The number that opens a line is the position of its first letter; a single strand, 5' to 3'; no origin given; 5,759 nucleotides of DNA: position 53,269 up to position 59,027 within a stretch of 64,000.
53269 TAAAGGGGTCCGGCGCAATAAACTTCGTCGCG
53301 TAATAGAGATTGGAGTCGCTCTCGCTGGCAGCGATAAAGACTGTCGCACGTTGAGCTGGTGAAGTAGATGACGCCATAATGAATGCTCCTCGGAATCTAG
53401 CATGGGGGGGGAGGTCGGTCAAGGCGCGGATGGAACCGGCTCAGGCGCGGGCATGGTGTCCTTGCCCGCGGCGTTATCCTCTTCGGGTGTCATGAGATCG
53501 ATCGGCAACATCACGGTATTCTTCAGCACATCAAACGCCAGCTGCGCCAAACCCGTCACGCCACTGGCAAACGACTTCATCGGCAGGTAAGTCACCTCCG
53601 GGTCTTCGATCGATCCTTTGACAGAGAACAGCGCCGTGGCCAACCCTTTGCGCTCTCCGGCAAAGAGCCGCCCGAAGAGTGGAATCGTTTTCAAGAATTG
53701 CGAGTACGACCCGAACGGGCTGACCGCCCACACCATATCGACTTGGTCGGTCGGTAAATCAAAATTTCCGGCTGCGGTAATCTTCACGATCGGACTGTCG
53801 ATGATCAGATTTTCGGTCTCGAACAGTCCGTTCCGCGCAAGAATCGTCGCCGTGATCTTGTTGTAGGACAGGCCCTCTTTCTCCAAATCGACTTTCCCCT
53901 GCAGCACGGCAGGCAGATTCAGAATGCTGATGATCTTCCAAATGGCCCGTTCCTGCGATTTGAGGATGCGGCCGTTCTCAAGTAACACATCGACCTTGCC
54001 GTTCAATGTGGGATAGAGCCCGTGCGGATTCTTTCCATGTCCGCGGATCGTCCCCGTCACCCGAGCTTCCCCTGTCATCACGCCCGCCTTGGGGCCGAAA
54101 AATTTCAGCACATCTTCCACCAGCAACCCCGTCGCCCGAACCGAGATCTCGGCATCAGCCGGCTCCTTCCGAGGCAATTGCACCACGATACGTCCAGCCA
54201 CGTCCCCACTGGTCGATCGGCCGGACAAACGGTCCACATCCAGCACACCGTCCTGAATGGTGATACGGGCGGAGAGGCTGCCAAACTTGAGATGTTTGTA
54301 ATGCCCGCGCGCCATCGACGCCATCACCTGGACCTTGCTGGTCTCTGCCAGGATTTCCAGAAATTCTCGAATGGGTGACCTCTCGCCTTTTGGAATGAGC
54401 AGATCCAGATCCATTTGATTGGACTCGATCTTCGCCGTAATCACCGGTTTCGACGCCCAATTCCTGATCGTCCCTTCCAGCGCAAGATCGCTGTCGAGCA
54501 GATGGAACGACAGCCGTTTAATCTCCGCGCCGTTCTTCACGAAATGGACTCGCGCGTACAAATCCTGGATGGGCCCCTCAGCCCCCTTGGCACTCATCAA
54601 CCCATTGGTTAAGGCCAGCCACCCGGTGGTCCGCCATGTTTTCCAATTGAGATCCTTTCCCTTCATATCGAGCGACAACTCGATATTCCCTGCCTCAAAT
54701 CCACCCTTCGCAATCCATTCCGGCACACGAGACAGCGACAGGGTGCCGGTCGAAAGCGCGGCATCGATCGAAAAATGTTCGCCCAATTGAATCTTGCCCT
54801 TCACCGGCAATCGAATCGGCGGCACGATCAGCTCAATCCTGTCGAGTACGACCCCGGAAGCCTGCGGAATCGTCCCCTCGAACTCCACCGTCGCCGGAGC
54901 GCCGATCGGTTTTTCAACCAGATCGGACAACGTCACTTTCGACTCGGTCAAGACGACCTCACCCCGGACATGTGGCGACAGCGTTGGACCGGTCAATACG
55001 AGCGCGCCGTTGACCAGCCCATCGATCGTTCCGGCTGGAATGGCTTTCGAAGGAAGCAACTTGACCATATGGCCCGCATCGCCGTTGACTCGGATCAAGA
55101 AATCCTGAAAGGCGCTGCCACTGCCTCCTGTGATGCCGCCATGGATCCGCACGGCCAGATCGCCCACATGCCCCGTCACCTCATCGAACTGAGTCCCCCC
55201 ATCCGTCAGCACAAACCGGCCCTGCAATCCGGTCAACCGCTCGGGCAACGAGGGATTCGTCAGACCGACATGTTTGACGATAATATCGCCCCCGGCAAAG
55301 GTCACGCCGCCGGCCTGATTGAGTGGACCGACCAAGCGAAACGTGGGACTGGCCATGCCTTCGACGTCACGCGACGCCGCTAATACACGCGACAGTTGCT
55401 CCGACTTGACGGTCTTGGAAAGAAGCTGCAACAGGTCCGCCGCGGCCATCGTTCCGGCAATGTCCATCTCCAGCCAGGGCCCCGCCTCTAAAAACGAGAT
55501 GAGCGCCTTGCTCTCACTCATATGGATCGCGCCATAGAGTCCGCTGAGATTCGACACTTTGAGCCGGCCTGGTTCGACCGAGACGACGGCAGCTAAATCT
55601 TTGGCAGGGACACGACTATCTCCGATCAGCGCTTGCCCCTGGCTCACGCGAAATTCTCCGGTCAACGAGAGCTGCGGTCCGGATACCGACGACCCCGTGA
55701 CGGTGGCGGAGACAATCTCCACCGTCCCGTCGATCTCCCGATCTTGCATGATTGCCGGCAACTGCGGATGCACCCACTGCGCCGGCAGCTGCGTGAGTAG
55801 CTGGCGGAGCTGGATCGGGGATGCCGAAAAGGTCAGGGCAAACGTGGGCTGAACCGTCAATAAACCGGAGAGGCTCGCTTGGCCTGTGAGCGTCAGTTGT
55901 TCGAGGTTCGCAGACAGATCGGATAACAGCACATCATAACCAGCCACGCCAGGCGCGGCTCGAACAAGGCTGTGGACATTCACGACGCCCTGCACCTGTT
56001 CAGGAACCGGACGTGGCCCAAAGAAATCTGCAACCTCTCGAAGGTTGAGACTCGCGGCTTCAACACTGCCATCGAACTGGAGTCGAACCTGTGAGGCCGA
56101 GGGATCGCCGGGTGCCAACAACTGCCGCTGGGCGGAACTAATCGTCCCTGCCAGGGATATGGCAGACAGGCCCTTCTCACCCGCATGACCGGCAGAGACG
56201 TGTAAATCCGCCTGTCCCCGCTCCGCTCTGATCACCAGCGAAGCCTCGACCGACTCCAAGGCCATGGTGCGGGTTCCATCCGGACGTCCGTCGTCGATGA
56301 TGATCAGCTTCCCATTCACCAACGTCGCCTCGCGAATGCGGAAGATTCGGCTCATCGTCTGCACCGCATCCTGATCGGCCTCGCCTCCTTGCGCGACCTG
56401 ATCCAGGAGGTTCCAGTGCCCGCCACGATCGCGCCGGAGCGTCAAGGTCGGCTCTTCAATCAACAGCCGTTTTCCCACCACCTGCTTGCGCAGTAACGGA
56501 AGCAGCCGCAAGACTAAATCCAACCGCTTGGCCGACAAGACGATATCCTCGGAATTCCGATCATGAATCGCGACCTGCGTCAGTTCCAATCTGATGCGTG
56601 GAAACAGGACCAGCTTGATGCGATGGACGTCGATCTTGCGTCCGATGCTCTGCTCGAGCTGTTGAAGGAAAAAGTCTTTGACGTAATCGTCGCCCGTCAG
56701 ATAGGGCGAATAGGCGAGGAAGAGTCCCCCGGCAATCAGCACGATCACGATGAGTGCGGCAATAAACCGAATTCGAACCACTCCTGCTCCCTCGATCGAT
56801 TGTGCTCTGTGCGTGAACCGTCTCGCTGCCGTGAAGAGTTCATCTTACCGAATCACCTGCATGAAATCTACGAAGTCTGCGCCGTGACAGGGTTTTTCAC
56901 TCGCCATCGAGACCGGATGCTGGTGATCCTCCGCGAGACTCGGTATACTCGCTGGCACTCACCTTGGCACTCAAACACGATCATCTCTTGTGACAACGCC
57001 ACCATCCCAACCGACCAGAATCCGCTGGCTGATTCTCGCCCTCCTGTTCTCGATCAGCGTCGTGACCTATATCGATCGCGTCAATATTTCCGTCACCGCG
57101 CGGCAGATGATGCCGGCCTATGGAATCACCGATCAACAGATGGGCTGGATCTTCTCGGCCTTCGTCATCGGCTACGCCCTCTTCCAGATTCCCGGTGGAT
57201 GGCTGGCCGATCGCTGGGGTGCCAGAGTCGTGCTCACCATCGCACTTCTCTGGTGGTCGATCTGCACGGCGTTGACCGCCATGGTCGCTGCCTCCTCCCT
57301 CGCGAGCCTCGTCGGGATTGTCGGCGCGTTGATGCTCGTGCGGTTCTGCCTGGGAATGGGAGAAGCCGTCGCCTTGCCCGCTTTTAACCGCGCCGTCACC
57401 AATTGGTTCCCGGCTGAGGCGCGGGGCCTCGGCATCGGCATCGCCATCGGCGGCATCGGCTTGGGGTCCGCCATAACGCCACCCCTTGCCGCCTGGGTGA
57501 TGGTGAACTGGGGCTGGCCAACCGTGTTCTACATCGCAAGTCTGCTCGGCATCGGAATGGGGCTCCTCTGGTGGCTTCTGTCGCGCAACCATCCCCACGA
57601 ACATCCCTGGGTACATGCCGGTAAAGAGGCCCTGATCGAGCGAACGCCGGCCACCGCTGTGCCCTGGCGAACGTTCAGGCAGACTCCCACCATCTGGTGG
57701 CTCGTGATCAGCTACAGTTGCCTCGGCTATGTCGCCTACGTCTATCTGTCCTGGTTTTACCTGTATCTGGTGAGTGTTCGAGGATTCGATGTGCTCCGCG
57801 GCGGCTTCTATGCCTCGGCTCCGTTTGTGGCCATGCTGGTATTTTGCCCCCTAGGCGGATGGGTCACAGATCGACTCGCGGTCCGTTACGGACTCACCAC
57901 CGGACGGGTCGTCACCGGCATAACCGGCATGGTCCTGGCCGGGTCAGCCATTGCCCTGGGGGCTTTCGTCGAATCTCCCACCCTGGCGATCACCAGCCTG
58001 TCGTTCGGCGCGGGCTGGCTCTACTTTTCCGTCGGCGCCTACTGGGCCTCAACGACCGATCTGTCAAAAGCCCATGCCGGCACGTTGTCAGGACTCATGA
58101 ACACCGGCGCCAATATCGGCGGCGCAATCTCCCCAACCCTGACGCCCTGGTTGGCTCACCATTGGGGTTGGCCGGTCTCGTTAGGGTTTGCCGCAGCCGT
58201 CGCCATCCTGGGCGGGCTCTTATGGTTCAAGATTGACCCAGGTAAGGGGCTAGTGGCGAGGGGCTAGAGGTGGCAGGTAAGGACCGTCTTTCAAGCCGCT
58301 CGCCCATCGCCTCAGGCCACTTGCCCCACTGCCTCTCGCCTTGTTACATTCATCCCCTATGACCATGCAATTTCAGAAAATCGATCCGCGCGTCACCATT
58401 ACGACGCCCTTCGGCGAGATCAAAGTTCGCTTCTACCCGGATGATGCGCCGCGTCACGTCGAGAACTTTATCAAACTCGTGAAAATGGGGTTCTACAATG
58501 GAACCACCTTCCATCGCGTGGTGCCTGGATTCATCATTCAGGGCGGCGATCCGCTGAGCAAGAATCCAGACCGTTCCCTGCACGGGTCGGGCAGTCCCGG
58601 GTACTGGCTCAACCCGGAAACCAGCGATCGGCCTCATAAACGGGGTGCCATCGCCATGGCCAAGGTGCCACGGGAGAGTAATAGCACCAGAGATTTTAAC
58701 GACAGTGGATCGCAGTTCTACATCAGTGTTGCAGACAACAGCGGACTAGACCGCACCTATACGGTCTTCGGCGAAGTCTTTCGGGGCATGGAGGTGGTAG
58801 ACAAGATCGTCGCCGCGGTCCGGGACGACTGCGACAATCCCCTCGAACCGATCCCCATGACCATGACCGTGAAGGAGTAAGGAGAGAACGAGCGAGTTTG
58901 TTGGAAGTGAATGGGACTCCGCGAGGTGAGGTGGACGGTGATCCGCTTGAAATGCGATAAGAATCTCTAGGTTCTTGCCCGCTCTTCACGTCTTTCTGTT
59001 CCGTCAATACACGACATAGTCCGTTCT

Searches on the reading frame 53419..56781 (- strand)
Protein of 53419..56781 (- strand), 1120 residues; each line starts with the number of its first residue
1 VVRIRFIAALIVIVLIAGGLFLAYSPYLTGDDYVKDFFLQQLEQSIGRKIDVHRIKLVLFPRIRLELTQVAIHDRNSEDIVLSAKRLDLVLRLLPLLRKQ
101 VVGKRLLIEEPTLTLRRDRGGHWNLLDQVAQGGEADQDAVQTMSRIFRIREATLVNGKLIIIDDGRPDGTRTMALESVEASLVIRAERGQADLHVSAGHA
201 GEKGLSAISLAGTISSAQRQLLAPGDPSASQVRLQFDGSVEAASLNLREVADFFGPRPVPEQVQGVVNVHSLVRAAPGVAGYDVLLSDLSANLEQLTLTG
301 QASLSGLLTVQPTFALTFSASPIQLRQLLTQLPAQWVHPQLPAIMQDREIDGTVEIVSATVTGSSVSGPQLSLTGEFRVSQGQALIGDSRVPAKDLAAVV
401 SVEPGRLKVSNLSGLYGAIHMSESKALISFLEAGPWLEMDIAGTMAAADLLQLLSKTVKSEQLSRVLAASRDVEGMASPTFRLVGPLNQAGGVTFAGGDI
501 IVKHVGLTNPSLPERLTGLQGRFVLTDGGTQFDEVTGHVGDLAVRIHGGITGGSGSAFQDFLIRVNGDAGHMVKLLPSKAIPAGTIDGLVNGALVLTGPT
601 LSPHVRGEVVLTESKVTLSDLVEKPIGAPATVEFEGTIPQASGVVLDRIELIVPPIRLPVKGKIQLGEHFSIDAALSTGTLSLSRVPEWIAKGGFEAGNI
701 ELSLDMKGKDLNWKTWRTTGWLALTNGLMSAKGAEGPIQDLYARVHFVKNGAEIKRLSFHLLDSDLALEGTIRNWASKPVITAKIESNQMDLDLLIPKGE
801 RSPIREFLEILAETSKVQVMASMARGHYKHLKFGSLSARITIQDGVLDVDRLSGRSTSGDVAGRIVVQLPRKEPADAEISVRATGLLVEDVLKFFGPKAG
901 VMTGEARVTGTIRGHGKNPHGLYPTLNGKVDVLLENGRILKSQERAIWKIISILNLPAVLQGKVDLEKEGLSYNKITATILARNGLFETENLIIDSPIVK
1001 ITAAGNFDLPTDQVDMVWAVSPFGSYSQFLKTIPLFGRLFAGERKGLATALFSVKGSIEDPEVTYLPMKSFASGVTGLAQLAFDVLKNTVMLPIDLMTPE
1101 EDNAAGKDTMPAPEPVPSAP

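Call 53: search_protein_families(library=pfam, proteins=[window:53419-56781:-], max_evalue=0.001)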
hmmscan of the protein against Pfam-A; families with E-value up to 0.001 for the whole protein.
window:53419-56781:- (1120 aa): 4 families
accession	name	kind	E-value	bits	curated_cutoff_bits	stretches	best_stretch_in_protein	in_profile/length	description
PF13116.12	YhdP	-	2e-38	132.4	46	2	227-1063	388-1224/1224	YhdP protein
PF05170.20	AsmA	-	1.3e-22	80.8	29.8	2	4-132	7-134/607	AsmA family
PF05359.17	DUF748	-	5.4e-14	51.7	50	1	9-309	20-277/1037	Domain of Unknown Function (DUF748)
PF01203.25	T2SSN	-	0.00036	21.1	29.6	0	316-409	68-153/211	Type II secretion system (T2SS), protein N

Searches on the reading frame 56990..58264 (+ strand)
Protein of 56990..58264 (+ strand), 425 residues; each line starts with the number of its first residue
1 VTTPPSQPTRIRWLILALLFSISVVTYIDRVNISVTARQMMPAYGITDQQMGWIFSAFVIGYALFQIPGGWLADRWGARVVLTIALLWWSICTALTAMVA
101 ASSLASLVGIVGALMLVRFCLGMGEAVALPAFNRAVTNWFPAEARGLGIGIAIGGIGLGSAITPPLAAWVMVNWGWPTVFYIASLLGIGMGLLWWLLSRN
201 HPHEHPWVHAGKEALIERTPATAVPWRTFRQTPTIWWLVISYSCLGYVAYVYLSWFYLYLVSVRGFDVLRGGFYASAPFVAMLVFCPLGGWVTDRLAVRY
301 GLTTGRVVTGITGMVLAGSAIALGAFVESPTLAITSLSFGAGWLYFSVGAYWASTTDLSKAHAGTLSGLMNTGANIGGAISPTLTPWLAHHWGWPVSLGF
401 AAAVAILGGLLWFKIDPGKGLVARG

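Call 53: search_protein_families(library=pfam, proteins=[window:56990-58264:+], max_evalue=0.001)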
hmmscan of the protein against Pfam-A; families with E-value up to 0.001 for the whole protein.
window:56990-58264:+ (425 aa): 1 family
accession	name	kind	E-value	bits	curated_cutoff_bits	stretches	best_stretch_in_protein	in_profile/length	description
PF07690.21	MFS_1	-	7.9e-66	222.8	33.4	2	19-382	1-347/347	Major Facilitator Superfamily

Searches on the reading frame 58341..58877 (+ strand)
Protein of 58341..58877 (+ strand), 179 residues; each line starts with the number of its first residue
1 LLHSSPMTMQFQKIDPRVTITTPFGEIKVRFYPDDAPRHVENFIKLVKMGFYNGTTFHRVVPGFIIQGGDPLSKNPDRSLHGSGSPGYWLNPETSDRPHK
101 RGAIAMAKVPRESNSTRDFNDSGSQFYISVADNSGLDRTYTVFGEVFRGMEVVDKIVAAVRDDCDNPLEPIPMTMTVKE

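Call 53: search_protein_families(library=pfam, proteins=[window:58341-58877:+], max_evalue=0.001)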
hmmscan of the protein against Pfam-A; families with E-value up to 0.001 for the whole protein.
window:58341-58877:+ (179 aa): 1 family
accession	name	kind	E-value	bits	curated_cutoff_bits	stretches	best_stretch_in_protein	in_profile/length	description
PF00160.26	Pro_isomerase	-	6.1e-43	147.2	21.7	1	18-174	2-155/159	Cyclophilin type peptidyl-prolyl cis-trans isomerase/CLD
